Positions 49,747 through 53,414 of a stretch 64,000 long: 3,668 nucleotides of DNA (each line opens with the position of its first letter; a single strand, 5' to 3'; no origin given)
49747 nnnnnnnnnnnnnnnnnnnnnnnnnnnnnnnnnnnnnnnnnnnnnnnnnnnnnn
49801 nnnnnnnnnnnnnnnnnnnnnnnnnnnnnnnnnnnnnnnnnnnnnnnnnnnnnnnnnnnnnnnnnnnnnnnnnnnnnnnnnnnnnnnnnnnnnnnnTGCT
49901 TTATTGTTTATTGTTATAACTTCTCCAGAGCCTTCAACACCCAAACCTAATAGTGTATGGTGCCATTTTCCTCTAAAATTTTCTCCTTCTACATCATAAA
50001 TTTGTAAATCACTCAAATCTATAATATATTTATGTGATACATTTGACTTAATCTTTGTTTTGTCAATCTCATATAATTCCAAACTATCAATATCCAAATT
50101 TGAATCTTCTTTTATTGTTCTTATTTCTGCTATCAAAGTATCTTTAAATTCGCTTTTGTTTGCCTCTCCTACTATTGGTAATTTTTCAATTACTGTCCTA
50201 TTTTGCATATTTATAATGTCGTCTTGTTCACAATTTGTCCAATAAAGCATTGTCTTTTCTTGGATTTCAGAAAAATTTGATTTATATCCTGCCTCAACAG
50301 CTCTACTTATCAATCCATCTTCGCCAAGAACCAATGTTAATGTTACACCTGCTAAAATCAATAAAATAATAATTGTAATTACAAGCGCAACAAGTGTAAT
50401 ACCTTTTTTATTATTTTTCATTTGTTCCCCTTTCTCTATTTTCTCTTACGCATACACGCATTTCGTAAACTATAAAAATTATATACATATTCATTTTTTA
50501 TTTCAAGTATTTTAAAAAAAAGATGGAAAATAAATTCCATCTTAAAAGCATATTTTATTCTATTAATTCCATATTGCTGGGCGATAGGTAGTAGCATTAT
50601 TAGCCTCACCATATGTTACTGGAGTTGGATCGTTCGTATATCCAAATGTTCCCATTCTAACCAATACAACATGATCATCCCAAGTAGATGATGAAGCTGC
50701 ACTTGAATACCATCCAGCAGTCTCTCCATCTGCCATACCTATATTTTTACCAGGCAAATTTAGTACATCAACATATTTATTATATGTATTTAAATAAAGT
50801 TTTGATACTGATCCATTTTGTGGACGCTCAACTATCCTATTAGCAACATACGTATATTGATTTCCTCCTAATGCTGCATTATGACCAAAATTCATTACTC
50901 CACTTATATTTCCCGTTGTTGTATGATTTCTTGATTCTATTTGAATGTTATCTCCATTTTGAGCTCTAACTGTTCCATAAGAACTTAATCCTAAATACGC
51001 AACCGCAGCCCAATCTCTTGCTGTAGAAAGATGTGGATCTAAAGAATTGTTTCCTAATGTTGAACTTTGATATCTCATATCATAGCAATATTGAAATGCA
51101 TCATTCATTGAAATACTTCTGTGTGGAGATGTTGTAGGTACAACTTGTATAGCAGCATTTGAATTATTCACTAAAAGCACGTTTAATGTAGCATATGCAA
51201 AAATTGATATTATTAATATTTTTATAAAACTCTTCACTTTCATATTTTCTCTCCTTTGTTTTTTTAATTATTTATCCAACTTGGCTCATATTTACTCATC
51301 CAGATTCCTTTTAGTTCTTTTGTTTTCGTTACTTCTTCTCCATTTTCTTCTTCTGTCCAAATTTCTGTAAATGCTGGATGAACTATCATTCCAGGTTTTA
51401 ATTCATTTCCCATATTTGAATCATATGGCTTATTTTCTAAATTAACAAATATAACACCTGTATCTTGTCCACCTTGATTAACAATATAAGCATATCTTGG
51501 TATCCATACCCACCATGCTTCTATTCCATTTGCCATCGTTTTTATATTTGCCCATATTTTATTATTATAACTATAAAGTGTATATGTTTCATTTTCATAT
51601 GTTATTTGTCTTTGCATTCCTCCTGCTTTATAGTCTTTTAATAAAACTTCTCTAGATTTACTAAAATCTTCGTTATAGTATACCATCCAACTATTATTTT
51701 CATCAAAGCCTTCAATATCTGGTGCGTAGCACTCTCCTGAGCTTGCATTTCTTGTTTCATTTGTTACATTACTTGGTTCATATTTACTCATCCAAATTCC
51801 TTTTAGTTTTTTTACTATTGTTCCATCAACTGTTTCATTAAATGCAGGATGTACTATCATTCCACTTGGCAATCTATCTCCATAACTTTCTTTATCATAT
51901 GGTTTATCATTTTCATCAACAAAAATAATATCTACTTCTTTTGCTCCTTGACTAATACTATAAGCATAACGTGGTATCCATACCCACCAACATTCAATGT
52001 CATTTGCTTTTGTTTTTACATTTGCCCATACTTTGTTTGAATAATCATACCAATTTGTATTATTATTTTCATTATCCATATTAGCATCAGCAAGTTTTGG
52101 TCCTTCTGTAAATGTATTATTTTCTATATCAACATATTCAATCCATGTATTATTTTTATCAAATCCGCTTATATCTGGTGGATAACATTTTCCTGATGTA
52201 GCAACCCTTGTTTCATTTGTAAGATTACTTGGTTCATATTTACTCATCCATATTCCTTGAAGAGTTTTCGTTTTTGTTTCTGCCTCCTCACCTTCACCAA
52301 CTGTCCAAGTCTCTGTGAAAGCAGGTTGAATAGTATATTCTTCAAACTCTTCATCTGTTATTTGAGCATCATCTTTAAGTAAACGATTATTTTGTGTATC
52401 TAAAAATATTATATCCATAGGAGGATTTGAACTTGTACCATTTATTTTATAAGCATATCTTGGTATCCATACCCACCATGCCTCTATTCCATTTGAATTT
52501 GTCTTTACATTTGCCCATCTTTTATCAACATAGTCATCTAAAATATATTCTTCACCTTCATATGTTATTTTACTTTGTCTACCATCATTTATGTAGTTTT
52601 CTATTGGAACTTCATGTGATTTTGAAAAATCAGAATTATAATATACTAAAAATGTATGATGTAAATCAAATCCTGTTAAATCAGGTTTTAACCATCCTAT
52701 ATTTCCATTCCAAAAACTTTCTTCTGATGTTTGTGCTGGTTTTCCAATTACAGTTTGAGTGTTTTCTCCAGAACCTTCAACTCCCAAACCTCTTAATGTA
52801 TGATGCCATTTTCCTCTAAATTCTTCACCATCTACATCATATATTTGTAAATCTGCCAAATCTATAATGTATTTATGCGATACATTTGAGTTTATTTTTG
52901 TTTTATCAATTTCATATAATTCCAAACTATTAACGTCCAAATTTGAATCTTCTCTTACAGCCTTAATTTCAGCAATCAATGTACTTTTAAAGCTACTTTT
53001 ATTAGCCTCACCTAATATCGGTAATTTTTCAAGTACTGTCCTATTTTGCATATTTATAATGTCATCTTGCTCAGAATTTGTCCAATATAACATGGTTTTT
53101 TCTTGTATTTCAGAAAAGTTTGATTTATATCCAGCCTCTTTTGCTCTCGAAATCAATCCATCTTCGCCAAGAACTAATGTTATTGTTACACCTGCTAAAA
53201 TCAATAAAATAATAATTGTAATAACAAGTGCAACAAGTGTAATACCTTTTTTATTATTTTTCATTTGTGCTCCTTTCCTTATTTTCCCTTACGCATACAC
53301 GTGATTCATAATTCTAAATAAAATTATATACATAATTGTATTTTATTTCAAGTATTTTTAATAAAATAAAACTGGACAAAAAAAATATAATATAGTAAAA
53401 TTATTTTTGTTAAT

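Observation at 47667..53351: Tandemly duplicated two-gene cassette of unknown function (pilin-like triple-repeat protein plus secreted partner) immediately upstream of rpoB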

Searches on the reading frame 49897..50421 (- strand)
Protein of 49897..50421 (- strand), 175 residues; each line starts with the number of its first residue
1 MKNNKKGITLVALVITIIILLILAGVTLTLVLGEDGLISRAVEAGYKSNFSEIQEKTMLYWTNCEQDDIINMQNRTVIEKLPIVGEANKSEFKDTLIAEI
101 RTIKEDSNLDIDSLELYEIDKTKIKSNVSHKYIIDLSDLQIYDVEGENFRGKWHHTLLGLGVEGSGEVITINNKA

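Call 89: search_solved_structures(query=A5, max_evalue=10, show_alignments=2)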
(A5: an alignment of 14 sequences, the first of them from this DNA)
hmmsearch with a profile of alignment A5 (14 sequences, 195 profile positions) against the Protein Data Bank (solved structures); distinct sequences matched with E-value up to 10: 10.
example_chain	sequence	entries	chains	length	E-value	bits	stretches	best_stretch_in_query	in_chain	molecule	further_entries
8pfb_G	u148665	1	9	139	0.0041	20.3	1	12-97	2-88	Type IV pilin PilE1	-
9egp_A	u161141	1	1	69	0.026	17.7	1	4-35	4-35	Geopilin domain 1 protein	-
9lab_B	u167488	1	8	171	0.042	17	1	5-28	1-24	MSHA major pilin subunit MshA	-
7tgg_A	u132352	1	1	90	0.091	15.9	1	4-31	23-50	Geopilin domain 1 protein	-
9laa_A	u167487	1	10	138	0.098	15.8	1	3-31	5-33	Type IV pilin protein PilA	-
3hib_A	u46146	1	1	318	0.41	13.8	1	78-153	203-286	Pre-mRNA-splicing helicase BRR2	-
3im1_A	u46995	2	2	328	0.43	13.8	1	78-153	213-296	Pre-mRNA-splicing helicase BRR2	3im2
6xxd_A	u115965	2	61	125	0.44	13.7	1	12-70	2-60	PilA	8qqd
6ynx_n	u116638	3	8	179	5.3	10.2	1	104-158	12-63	ATPTT8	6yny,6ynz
1pi7_A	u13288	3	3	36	9.1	9.4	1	11-31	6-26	VPU protein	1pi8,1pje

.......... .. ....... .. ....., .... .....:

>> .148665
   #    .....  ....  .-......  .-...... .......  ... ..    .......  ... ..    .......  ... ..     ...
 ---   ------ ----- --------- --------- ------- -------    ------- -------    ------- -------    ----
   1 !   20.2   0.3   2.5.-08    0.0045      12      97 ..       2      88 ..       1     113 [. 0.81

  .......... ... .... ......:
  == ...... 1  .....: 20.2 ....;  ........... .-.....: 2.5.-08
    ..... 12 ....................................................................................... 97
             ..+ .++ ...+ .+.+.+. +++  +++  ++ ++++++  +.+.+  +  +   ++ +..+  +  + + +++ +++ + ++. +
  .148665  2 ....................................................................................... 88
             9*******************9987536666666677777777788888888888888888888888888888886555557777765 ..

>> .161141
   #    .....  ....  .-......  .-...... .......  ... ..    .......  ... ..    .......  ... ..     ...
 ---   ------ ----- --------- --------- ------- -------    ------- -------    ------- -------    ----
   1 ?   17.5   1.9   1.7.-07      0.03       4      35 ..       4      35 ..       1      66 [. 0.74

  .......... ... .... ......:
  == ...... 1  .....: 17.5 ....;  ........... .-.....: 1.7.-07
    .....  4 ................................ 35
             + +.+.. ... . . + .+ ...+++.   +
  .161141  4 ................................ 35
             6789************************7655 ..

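Call 90: search_protein_families(library=ncbifam, alignment_id=A5, max_evalue=1)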
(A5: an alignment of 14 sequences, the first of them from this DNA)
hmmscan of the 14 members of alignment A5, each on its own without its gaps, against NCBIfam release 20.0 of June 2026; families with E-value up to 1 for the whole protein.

A. member 1, seq(175 aa): 1 family
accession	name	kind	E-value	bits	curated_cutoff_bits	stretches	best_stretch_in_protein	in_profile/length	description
TIGR02204.1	MsbA_rel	hypoth_equivalog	0.11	11.1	780.4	1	4-50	234-280/576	ABC transporter, permease/ATP-binding protein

B. families by the number of members that match (of 14 scanned): 24 families
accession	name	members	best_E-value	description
TIGR01710.1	typeII_sec_gspG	10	2.3e-05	type II secretion system major pseudopilin GspG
NF007862.0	PRK10574.1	5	0.01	prepilin peptidase-dependent pilin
NF007800.0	PRK10506.1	5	0.12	prepilin peptidase-dependent protein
NF006283.1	PRK08455.1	3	0.007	flagellar basal body-associated protein FliL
NF042931.1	SAG1386_EF1546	2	0.0051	SAG1386/EF1546 family surface-associated protein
TIGR02204.1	MsbA_rel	2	0.015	ABC transporter, permease/ATP-binding protein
NF009545.0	PRK12933.1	2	0.018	protein translocase subunit SecD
NF005269.0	PRK06771.1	2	0.063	hypothetical protein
NF040999.1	pilin_ComGC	1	0.0023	competence type IV pilus major pilin ComGC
NF050013.1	HpsJ_like_A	1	0.0092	HpsJ-like protein, cyanoexosortase A-associated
NF041775.1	typeIV_PilA_Myxo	1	0.013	type IV pilin protein PilA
TIGR02900.1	spore_V_B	1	0.018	stage V sporulation protein B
NF038346.1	FtsX_actino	1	0.042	permease-like cell division protein FtsX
NF033928.1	alph_xenorhab_A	1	0.053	alpha-xenorhabdolysin family binary toxin subunit A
NF002058.0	PRK00888.1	1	0.056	cell division protein FtsB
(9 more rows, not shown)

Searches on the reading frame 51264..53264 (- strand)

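Call 4: search_protein_families(library=pfam, proteins=[window:51264-53264:-], max_evalue=1)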
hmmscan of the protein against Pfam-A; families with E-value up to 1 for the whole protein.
window:51264-53264:- (666 aa): 3 families
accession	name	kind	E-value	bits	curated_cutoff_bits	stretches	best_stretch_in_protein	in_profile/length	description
PF07963.17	N_methyl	-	0.0019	18.2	21.2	1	3-27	2-26/27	Prokaryotic N-terminal methylation motif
PF24591.1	Phage_YunG-like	-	0.25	11.7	27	0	121-150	37-66/99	Phage YunG-like protein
PF01828.24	Peptidase_A4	-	0.3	10.9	22.3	0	254-278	66-90/206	Peptidase A4 family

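Call 5: search_protein_families(library=ncbifam, proteins=[window:51264-53264:-], max_evalue=1)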
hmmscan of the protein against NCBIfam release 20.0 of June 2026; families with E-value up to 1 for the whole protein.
window:51264-53264:- (666 aa): 0 families
